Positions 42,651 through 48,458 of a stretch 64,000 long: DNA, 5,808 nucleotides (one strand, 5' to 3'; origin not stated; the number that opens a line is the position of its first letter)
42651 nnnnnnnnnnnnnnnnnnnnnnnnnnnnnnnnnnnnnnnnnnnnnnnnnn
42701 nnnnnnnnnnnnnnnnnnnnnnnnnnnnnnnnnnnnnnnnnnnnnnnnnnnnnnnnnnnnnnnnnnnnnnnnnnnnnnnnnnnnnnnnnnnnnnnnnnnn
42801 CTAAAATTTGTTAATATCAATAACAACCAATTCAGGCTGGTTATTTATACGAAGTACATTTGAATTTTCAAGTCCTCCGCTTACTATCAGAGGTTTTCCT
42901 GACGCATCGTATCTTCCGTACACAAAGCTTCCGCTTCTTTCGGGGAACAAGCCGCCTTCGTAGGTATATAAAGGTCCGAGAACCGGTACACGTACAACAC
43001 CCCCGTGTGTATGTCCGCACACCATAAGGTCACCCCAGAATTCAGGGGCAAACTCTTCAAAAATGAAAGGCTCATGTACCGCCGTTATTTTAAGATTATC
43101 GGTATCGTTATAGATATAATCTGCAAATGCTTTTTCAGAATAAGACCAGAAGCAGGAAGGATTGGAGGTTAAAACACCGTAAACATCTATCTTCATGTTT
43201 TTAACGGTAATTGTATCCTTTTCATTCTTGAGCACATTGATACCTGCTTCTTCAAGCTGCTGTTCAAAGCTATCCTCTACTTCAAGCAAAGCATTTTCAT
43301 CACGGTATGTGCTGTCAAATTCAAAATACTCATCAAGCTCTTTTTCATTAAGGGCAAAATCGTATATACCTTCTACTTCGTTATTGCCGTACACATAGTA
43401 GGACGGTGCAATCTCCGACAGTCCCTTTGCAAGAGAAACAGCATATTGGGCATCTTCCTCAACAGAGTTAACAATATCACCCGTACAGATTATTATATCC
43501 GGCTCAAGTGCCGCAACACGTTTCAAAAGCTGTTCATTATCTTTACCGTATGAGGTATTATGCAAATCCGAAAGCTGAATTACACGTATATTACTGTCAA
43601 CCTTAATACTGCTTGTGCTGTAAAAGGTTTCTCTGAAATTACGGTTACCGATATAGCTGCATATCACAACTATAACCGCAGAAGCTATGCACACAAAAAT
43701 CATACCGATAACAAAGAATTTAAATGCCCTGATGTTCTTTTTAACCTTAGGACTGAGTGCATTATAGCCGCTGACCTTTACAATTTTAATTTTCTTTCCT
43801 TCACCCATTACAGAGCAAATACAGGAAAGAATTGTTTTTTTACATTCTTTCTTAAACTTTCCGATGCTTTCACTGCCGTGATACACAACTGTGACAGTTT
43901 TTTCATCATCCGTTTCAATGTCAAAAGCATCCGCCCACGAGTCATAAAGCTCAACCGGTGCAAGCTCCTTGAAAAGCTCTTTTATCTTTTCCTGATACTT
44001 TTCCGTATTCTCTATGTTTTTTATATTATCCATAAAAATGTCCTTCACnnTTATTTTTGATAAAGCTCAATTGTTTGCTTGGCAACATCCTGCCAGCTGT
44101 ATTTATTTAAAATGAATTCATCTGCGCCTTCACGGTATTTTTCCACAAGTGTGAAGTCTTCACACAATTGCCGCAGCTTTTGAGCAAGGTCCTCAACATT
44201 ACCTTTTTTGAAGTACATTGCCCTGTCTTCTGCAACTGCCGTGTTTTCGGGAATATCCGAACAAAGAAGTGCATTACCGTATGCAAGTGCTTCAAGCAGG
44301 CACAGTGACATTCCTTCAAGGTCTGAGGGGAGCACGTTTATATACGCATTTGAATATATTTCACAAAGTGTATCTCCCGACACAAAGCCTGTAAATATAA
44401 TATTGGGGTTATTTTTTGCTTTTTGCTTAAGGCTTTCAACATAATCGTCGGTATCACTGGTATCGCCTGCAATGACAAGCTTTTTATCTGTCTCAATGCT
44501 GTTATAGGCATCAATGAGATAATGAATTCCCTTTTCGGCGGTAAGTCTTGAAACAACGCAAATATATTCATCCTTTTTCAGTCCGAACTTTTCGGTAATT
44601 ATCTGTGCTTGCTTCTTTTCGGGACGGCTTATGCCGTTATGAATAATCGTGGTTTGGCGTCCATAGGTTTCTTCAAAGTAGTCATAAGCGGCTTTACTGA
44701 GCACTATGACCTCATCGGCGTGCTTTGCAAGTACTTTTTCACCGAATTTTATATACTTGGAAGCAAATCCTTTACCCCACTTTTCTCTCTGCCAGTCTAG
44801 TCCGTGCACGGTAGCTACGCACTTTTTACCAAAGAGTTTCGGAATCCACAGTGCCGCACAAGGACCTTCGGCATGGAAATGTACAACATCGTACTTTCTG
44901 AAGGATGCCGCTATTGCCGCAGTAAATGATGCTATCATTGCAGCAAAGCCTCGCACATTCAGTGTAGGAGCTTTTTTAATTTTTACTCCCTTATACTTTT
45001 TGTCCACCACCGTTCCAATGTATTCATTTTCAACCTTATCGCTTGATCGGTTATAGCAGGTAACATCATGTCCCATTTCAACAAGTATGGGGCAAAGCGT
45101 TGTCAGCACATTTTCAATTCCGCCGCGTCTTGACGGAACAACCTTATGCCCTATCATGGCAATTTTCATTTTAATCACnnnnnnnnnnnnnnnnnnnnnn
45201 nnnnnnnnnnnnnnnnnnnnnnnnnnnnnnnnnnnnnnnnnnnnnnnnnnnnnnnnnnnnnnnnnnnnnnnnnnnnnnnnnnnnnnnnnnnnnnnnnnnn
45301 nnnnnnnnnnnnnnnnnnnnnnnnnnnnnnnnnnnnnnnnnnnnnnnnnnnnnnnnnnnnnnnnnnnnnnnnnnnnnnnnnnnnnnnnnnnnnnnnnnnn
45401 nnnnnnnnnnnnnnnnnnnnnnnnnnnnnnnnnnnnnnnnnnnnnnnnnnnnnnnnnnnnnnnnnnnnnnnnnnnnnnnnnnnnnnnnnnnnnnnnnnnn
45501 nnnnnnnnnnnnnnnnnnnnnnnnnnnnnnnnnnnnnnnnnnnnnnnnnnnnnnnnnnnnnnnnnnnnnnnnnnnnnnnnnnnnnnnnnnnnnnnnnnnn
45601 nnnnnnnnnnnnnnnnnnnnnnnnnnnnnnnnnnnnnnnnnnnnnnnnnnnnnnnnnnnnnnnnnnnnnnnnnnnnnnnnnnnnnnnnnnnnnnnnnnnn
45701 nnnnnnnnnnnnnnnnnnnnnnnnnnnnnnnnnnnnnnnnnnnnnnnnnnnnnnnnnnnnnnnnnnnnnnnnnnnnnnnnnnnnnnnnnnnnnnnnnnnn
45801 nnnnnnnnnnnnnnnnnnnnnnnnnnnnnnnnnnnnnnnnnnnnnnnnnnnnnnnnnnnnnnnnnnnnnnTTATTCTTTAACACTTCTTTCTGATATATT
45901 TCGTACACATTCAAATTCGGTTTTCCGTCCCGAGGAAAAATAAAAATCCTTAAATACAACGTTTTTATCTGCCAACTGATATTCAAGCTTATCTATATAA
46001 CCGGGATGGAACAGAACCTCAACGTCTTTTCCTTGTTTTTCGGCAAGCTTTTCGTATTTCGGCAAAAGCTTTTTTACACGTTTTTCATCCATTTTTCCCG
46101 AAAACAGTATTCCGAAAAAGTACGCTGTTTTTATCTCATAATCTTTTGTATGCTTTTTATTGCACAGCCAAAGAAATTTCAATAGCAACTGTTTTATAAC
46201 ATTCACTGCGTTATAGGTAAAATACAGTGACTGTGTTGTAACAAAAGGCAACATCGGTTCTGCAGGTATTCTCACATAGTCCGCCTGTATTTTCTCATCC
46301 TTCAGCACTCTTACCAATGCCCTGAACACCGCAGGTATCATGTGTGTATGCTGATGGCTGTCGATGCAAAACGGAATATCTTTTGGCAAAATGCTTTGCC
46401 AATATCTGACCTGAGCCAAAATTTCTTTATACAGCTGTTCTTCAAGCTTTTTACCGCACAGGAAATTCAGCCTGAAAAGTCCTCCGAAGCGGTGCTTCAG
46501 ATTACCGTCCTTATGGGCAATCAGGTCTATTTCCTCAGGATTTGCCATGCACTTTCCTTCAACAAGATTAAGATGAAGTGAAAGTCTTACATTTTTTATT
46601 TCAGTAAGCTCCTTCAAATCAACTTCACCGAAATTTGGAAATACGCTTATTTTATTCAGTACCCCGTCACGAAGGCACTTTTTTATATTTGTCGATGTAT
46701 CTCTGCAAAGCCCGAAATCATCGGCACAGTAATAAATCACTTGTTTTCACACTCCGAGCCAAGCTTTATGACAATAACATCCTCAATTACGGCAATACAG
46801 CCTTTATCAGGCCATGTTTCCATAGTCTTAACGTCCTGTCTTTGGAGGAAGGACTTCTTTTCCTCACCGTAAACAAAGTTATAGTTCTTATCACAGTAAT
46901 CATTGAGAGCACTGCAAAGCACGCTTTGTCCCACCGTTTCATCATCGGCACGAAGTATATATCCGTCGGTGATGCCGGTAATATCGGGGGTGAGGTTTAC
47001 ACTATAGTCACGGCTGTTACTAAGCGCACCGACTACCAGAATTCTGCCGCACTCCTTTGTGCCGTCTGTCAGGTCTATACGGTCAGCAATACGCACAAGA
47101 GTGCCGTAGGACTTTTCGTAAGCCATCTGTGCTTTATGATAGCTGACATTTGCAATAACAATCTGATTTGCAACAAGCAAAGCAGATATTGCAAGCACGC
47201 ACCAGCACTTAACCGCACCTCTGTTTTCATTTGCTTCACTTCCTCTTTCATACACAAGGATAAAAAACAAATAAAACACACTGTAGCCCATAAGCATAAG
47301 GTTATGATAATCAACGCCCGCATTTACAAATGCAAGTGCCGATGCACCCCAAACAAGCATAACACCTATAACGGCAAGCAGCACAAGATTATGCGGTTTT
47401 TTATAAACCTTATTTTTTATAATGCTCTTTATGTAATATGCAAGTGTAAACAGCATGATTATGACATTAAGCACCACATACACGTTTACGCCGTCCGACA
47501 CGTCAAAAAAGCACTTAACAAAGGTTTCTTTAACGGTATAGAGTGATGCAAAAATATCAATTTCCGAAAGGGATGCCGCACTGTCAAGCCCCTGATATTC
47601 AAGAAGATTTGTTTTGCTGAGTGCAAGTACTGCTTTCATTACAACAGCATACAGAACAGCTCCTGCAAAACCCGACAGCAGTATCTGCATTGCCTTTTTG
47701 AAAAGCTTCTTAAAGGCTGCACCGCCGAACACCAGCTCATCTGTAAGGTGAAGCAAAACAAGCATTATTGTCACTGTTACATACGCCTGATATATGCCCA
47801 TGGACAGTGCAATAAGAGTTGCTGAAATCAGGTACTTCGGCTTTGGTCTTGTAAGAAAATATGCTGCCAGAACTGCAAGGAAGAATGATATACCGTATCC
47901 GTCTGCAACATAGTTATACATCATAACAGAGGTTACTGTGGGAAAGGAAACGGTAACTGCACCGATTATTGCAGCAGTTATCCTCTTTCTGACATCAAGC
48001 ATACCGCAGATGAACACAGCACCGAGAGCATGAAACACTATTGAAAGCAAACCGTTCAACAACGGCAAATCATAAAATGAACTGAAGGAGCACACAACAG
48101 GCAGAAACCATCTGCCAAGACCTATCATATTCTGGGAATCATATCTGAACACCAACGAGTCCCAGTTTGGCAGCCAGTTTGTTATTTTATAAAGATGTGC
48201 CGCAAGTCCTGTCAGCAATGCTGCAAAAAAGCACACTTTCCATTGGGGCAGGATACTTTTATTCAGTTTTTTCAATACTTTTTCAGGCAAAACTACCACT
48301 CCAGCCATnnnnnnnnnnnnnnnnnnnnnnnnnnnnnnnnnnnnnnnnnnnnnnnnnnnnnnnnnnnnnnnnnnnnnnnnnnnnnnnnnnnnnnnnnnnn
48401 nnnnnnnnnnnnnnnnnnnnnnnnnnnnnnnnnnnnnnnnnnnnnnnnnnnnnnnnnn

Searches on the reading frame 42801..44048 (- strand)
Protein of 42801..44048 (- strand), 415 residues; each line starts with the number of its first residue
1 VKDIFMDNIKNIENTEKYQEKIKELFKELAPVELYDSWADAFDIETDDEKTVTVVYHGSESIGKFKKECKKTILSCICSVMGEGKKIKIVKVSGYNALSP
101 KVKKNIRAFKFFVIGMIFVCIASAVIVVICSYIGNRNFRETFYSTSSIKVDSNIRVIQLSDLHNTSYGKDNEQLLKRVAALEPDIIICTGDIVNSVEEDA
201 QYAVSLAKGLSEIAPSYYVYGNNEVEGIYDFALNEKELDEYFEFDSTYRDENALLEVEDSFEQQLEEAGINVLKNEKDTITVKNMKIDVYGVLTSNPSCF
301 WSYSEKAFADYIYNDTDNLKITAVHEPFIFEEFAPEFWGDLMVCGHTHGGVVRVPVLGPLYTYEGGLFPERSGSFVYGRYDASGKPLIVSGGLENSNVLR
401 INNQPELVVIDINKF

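Call 88: search_protein_families(library=pfam, proteins=[window:42801-44048:-], max_evalue=0.0001)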
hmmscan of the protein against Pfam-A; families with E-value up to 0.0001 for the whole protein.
window:42801-44048:- (415 aa): 2 families
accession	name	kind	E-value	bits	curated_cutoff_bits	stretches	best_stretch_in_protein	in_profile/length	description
PF00149.33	Metallophos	-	2.2e-11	45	21.5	1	154-349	1-190/191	Calcineurin-like phosphoesterase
PF12850.12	Metallophos_2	-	6.4e-08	33.2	27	1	155-255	2-77/154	Calcineurin-like phosphoesterase superfamily domain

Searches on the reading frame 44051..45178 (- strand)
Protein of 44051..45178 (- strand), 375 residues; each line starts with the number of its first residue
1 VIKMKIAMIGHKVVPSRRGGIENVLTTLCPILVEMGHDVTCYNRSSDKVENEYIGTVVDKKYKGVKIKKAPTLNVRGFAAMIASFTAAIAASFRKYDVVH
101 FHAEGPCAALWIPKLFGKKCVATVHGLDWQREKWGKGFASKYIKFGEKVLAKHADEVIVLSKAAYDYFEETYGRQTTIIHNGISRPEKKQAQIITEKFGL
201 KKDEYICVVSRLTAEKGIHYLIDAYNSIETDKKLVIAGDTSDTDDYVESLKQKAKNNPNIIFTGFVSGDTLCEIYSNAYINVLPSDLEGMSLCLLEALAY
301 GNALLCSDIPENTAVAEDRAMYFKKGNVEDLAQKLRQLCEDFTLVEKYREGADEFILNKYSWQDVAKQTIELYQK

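Call 89: search_protein_families(library=pfam, proteins=[window:44051-45178:-], max_evalue=0.0001)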
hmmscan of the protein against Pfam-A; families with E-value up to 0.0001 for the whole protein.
window:44051-45178:- (375 aa): 7 families
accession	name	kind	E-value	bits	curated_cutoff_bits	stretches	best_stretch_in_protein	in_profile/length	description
PF00534.26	Glycos_transf_1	-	1.6e-27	96.6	26.4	1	196-352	7-169/172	Glycosyl transferases group 1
PF13439.12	Glyco_transf_4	-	2.4e-24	86.7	28.5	1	19-183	2-166/170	Glycosyltransferase Family 4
PF13692.12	Glyco_trans_1_4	-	6.3e-24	85.3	27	1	205-341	3-142/142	Glycosyl transferases group 1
PF13579.12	Glyco_trans_4_4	-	5.9e-13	49.9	29.7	1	19-182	1-158/158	Glycosyl transferase 4-like domain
PF09314.17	DUF1972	-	3.7e-10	40.1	25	1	8-178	6-180/186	Domain of unknown function (DUF1972)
PF13524.12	Glyco_trans_1_2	-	4.6e-06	27.1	25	1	233-370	16-143/144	Glycosyl transferase-like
PF20706.3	GT4-conflict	-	2.5e-05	23.9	26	1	16-308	9-312/385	Family 4 Glycosyltransferase in conflict systems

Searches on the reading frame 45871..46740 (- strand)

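Call 89: search_protein_families(library=pfam, proteins=[window:45871-46740:-], max_evalue=0.0001)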
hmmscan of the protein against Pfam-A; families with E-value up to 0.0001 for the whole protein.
window:45871-46740:- (289 aa): 1 family
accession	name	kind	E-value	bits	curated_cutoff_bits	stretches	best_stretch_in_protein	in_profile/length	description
PF04794.17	YdjC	-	2.7e-33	116.4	29.7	1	3-277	3-253/266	YdjC-like protein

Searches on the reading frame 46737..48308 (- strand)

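Call 89: search_protein_families(library=pfam, proteins=[window:46737-48308:-], max_evalue=0.0001)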
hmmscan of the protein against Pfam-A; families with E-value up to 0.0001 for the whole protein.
window:46737-48308:- (523 aa): 1 family
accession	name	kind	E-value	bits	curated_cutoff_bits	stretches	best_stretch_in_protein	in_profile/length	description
PF14264.12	Glucos_trans_II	-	5.1e-46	157.7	30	1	40-347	2-316/317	Glucosyl transferase GtrII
